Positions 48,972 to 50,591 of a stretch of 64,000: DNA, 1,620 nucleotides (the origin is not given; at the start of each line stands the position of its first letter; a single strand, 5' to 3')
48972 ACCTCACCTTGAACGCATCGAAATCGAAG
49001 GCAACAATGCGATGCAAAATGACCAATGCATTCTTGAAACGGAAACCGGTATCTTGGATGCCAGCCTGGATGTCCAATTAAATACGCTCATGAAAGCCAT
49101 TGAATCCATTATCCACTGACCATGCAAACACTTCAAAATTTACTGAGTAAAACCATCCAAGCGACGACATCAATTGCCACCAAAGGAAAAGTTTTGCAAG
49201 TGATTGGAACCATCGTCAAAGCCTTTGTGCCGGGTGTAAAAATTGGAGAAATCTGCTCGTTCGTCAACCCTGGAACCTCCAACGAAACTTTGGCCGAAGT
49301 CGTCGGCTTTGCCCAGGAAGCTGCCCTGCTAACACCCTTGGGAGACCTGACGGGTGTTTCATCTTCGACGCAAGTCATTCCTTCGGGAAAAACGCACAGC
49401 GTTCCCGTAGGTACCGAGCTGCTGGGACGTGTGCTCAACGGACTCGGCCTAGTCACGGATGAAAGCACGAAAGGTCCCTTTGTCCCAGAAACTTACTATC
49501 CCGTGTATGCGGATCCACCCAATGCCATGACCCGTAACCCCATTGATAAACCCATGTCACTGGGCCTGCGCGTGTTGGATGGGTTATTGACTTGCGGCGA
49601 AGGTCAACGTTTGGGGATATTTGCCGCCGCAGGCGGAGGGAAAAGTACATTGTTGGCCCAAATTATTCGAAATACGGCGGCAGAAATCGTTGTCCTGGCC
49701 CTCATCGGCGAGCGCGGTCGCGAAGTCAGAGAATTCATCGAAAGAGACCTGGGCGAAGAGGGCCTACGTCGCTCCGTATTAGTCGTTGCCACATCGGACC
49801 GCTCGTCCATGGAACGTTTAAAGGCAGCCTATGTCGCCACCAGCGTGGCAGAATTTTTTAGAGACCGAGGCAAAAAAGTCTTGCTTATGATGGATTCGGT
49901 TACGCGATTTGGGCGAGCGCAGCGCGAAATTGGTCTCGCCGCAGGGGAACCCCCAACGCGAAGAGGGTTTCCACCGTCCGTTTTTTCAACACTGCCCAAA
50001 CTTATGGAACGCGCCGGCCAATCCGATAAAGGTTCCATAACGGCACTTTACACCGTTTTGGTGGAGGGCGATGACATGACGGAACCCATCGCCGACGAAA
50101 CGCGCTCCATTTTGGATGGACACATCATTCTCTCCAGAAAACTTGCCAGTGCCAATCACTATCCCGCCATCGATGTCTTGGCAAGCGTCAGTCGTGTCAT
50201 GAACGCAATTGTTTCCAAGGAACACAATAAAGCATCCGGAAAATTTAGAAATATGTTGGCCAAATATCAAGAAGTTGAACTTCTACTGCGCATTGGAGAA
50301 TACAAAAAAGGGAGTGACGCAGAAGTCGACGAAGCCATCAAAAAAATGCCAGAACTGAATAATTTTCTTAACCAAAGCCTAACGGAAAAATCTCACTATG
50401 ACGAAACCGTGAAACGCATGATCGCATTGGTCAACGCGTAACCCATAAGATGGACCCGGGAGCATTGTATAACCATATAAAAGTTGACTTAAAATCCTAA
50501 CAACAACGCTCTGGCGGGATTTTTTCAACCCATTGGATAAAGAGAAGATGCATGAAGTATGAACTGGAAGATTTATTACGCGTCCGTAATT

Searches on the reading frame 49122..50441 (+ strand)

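Call 72: search_protein_families(library=pfam, proteins=[window:49122-50441:+], max_evalue=0.001)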
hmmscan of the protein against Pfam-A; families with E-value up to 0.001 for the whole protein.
window:49122-50441:+ (439 aa): 3 families
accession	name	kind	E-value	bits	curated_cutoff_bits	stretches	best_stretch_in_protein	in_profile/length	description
PF00006.31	ATP-synt_ab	-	1.2e-89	300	29.5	1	148-357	1-213/213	ATP synthase alpha/beta family, nucleotide-binding domain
PF18269.6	T3SS_ATPase_C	-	1.6e-26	92.4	22.7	1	364-434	1-71/72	T3SS EscN ATPase C-terminal domain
PF02874.29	ATP-synt_ab_N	-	8.1e-09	36.3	20.9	1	24-89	1-69/69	ATP synthase alpha/beta family, beta-barrel domain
